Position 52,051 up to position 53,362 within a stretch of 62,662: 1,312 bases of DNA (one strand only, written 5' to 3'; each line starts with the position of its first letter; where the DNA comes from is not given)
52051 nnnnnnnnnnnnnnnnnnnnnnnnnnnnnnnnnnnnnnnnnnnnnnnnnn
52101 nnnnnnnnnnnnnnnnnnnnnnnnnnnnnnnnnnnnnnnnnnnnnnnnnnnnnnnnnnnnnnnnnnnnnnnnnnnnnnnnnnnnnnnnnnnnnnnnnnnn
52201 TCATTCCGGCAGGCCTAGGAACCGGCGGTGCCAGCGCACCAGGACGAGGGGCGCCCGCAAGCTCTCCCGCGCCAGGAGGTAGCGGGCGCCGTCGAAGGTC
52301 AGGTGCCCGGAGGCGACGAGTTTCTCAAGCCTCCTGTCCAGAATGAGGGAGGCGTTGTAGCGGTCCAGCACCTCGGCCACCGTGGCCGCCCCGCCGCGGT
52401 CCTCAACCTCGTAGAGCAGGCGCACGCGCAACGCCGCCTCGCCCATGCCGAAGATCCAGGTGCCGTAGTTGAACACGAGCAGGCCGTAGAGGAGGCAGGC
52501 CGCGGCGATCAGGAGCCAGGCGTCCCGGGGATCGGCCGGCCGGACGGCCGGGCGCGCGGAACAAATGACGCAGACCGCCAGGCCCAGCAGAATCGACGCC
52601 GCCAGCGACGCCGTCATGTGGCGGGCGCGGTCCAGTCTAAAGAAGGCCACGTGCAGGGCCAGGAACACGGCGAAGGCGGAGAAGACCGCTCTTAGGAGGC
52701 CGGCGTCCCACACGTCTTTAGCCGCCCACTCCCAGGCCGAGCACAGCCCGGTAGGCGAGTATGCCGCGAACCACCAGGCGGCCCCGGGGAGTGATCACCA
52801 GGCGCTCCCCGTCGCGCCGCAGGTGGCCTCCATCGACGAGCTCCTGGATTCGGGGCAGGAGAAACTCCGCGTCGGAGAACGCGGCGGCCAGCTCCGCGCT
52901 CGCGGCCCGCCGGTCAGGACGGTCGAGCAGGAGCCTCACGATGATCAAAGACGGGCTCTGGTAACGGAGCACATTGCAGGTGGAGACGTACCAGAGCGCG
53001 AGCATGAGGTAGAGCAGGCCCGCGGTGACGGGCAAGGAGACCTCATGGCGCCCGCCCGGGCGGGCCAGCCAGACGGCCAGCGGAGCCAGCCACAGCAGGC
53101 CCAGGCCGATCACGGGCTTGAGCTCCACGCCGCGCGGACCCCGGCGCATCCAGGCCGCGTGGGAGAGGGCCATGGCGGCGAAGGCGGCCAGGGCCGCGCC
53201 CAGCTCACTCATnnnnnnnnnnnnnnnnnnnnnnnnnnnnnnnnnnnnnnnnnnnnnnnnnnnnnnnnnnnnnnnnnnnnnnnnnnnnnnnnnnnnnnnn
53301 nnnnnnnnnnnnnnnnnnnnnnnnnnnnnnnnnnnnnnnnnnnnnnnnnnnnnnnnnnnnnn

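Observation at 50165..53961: TM-less GT2 + two paralogous small 3-TM/wHTH-tail proteins + YfhO-like GT-C: possible split polyprenyl-phosphate-sugar synthase complex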

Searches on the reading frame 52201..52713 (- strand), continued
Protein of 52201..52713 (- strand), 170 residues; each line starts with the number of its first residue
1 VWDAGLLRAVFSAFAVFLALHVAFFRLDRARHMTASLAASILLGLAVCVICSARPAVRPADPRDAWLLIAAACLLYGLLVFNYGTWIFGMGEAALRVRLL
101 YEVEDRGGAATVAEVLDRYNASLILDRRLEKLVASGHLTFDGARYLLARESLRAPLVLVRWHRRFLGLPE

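Call 42: fold_search(model_id=the predicted structure, library=pdb)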
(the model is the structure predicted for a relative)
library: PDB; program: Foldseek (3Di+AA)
matches with E <= 10: 67; with E <= 0.001: 0
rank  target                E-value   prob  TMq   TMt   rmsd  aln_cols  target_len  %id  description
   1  2ev6_B                1.9e+00  0.35  0.21  0.25  12.2        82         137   20  Bacillus subtilis manganese transport regulator (MNTR) bound to zinc (released 2006-03-07)
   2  1on2_A                2.2e+00  0.30  0.21  0.26  12.2        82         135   20  Bacillus subtilis Manganese Transport Regulator (MntR), D8M Mutant, Bound to Manganese (released 2003-07-15)
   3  9hdd_A                2.4e+00  0.04  0.16  0.07  15.5       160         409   16  Sla2 C-terminal region (Residues 560-968) (REND and THATCH domains) (released 2025-05-21)
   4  2f5f_A                2.5e+00  0.28  0.21  0.26  12.2        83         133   19  Bacillus subtilis manganese transport regulator (MNTR) bound to manganese, AC conformation, pH 8.5 (released 2006-03-07)
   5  9c4c_F                2.5e+00  0.25  0.21  0.26  12.4        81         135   20  The structure of two MntR dimers bound to the native mnep promoter sequence (released 2024-08-14)
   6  1y0u_B                3.0e+00  0.20  0.16  0.30  12.2        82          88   13  Crystal Structure of the putative arsenical resistance operon repressor from Archaeoglobus fulgidus (released 2004-12-28)
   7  3q5d                  3.5e+00  0.35  0.35  0.16   3.9        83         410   14  crystal structure of human Atlastin-1 (residues 1-447) bound to GDP, crystal form 1 (released 2011-01-19)
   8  1mkm_A                3.5e+00  0.12  0.16  0.12  10.8        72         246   17  CRYSTAL STRUCTURE OF THE THERMOTOGA MARITIMA ICLR (released 2002-09-11)
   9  4u7i_A                3.5e+00  0.11  0.23  0.33  11.4       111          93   14  Structure of the complex of Spartin MIT and IST1 MIM (released 2015-02-11)
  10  4rku_L                3.5e+00  0.11  0.26  0.27   8.3       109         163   15  Crystal structure of plant Photosystem I at 3 Angstrom resolution (released 2015-02-04)
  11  9b8k                  3.5e+00  0.10  0.24  0.03  17.2       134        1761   17  Cryo-EM structure of human dysferlin monomer (released 2024-11-27)
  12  3hsr_B                3.7e+00  0.20  0.23  0.28  16.5       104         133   10  Crystal structure of Staphylococcus aureus protein SarZ in mixed disulfide form (released 2009-07-07)
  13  8fn0_A                3.7e+00  0.04  0.19  0.13  19.2       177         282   12  CryoEM structure of Go-coupled NTSR1 with a biased allosteric modulator (released 2023-03-29)
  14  8eju_A                3.9e+00  0.25  0.19  0.14  11.0        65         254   22  The crystal structure of Pseudomonas putida PcaR (released 2024-03-20)
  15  6kta_A                3.9e+00  0.18  0.21  0.25  12.1        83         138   19  Crystal structure of B. halodurans MntR in apo form (released 2019-12-04)
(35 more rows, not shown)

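Call 49: find_encoding_contigs(protein=P0085, flank=7000, max_places=2)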
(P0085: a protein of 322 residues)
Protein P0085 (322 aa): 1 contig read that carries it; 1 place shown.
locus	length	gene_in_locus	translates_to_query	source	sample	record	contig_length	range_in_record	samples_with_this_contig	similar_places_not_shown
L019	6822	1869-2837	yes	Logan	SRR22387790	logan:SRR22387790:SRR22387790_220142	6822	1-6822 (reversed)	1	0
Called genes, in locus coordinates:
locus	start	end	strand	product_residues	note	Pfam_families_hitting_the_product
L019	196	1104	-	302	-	PF01370:Epimerase, PF04321:RmlD_sub_bind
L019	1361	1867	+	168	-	-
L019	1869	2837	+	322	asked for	PF04138:GtrA_DPMS_TM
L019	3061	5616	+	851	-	PF09586:YfhO (weak)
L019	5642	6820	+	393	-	?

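Call 50: find_related_loci(query=A2, collection=metagenome_contigs, flank=7000)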
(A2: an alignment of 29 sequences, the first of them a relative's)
Query A2 (170 aa) in metagenome_contigs; peptide patterns used: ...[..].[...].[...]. (x = any residue, [..] = any of these).
73 stretches matched a pattern; 5 encode a relative of the query (tblastn E <= 1e-3); 5 distinct loci.
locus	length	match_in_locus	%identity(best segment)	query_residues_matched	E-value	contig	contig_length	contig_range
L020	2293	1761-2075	47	69-168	2e-25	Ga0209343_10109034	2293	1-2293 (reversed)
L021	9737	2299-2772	36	13-169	2e-25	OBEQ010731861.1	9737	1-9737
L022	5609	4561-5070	37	3-168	4e-21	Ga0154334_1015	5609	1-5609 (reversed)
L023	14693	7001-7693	39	21-152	3e-19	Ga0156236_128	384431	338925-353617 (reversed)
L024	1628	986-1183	53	88-152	9e-16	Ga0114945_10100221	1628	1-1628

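Call 61: search_protein_families(library=pfam, proteins=[P0085, P0166, L019:1361-1867:+, L019:3061-5616:+, L016:9475-11556:+, L014:7767-9401:-, L018:6272-6955:+], max_evalue=0.05)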
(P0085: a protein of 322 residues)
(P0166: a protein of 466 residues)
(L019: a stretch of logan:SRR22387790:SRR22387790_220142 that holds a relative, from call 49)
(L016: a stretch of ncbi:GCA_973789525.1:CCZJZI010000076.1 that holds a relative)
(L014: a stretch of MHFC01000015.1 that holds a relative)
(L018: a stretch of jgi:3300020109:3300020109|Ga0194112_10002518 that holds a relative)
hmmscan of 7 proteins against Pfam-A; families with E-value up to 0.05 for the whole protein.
P0085 (322 aa): 1 family
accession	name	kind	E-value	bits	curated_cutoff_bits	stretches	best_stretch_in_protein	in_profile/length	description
PF04138.20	GtrA_DPMS_TM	-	1.9e-13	51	26.1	1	203-314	1-117/117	GtrA/DPMS, transmembrane domain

P0166 (466 aa): 6 families
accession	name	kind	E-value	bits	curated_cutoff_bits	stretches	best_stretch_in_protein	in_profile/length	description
PF01370.27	Epimerase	-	6.7e-36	124.3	20.9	1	181-393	1-240/240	NAD dependent epimerase/dehydratase family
PF04321.23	RmlD_sub_bind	-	4.6e-16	59.2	27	1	180-436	2-258/287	RmlD substrate binding domain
PF16363.11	GDP_Man_Dehyd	-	7.5e-14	52.4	27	1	271-418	122-273/332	GDP-mannose 4,6 dehydratase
PF01073.25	3Beta_HSD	-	1.1e-05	25.1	22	1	213-382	52-229/280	3-beta hydroxysteroid dehydrogenase/isomerase family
PF13460.12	NAD_binding_10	-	1.4e-05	25.4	27.2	1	185-329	1-144/184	NAD(P)H-binding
PF07993.18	NAD_binding_4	-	0.026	14.1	20.1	0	224-357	122-236/258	Male sterility protein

L019:1361-1867:+ (168 aa): 0 families

L019:3061-5616:+ (851 aa): 1 family
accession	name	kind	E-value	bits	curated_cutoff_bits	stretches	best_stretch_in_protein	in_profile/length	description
PF09586.16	YfhO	-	2.3e-16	59.8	28.5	2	728-808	754-835/835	Bacterial membrane protein YfhO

L016:9475-11556:+ (693 aa): 0 families

L014:7767-9401:- (544 aa): 0 families

L018:6272-6955:+ (227 aa): 0 families

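Call 69: find_encoding_contigs(protein=P0166, flank=7000, max_places=2)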
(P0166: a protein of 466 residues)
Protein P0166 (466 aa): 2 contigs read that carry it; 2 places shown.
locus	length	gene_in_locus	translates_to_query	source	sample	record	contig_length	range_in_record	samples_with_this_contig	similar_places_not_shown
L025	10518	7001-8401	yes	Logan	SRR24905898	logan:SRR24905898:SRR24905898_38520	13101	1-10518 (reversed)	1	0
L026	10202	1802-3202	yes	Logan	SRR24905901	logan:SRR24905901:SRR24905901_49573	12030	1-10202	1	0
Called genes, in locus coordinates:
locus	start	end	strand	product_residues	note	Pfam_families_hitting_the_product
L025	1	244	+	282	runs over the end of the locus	PF08032:SpoU_sub_bind (weak), PF00588:SpoU_methylase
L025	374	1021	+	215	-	PF13580:SIS_2, PF01380:SIS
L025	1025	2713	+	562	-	-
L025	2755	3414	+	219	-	PF13489:Methyltransf_23, PF13847:Methyltransf_31, PF08241:Methyltransf_11, PF08242:Methyltransf_12, PF13649:Methyltransf_25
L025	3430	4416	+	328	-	PF00676:E1_dh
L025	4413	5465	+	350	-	PF02779:Transket_pyr, PF02780:Transketolase_C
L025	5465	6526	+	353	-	PF08240:ADH_N, PF00107:ADH_zinc_N, PF13602:ADH_zinc_N_2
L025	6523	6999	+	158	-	-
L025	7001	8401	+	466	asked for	PF01073:3Beta_HSD (faint), PF01370:Epimerase, PF04321:RmlD_sub_bind, PF13460:NAD_binding_10 (faint), PF16363:GDP_Man_Dehyd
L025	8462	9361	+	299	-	-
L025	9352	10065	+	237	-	PF00106:adh_short, PF01370:Epimerase (faint), PF13561:adh_short_C2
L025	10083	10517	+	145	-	?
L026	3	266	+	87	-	?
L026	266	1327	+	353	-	PF08240:ADH_N, PF00107:ADH_zinc_N, PF13602:ADH_zinc_N_2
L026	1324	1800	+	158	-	-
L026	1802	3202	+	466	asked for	PF01073:3Beta_HSD (faint), PF01370:Epimerase, PF04321:RmlD_sub_bind, PF13460:NAD_binding_10 (faint), PF16363:GDP_Man_Dehyd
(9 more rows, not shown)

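Call 72: find_encoding_contigs(protein=P0146, flank=7000, max_places=2)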
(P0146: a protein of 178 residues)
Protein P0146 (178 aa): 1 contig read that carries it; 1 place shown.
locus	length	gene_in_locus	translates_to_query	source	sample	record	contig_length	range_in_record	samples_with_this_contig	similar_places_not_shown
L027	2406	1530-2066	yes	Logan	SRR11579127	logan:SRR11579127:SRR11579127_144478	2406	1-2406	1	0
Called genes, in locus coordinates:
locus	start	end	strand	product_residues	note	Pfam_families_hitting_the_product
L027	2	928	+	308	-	?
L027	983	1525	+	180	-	-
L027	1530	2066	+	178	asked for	PF25213:HVO_A0261_N (weak)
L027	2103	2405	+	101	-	?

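Call 76: search_dna_similar(query=window:52201-52713:-, collection=plasmids, mode=protein, max_evalue=0.01, max_rows=15)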
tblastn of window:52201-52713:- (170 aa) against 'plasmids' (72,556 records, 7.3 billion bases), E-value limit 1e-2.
No match.

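Call 79: search_protein_families(library=pfam, proteins=[L013:8436-10316:+, L021:2775-4379:+, L025:1025-2713:+, L017:8020-10098:+], max_evalue=0.05)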
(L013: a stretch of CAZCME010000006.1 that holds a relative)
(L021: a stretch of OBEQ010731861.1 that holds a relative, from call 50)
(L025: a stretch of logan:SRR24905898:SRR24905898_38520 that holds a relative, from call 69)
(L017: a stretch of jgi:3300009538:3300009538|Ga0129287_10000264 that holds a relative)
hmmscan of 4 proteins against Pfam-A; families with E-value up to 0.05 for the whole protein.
L013:8436-10316:+ (626 aa): 0 families

L021:2775-4379:+ (534 aa): 2 families
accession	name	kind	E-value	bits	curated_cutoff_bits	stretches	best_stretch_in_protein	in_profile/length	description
PF13231.12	PMT_2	-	1.3e-12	48.7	26.1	1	71-228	4-159/160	Dolichyl-phosphate-mannose-protein mannosyltransferase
PF14890.11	Intein_splicing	-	0.005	17.1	35.8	1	395-454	45-102/155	Intein splicing domain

L025:1025-2713:+ (562 aa): 0 families

L017:8020-10098:+ (692 aa): 0 families

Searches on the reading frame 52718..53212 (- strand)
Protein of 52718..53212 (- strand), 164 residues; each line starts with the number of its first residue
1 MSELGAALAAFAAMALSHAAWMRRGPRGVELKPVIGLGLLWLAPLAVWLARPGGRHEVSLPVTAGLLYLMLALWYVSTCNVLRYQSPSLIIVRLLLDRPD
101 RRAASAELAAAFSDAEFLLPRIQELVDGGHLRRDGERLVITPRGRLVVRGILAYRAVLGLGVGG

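Call 3: search_protein_families(library=pfam, proteins=[window:52718-53212:-], max_evalue=0.1)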
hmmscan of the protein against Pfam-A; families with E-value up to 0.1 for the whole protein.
window:52718-53212:- (164 aa): 1 family
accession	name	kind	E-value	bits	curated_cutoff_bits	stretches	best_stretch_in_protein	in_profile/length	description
PF06969.22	HemN_C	-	0.00068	20.1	24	1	116-147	36-67/67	HemN C-terminal domain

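Call 4: search_protein_families(library=ncbifam, proteins=[window:52718-53212:-], max_evalue=0.1)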
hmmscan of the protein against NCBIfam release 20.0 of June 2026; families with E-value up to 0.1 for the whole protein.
window:52718-53212:- (164 aa): 1 family
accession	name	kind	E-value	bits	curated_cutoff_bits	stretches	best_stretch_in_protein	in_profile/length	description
TIGR03662.1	Chlor_Arch_YYY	subfamily_domain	0.031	12.9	300.25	1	58-96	35-73/727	chlor_Arch_YYY domain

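Call 63: search_protein_families(library=pfam, alignment_id=A6, max_evalue=1)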
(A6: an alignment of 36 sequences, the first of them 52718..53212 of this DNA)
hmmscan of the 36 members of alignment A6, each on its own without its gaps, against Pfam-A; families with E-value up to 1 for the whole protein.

A. member 1, window:52718-53212:- (164 aa): 1 family
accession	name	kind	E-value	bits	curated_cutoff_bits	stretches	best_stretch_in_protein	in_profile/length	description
PF06969.22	HemN_C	-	0.00068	20.1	24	1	116-147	36-67/67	HemN C-terminal domain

B. families by the number of members that match (of 36 scanned): 41 families (the first 25 are shown)
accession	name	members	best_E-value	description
PF25213.1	HVO_A0261_N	8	0.015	HVO_A0261 N-terminal domain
PF06969.22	HemN_C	7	0.00068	HemN C-terminal domain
PF14947.12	HTH_45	7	0.019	Winged helix-turn-helix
PF08820.15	DUF1803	3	0.00038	Domain of unknown function (DUF1803)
PF14808.11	TMEM164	3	0.0037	TMEM164 family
PF10277.15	Frag1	2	2.3e-06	Frag1/DRAM/Sfk1 family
PF16365.12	EutK_C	2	9.3e-05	Ethanolamine utilization protein EutK C-terminus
PF05493.18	ATP_synt_H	2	0.035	ATP synthase subunit H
PF11372.14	DUF3173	1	0.0013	Domain of unknown function (DUF3173)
PF13347.12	MFS_2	1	0.0032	MFS/sugar transport protein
PF05344.16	DUF746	1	0.007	Domain of Unknown Function (DUF746)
PF05462.17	Dicty_CAR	1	0.01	Slime mold cyclic AMP receptor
PF16935.10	Hol_Tox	1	0.018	Putative Holin-like Toxin (Hol-Tox)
PF07584.16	BatA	1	0.024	Aerotolerance regulator N-terminal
PF20112.4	DUF6502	1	0.036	Family of unknown function (DUF6502)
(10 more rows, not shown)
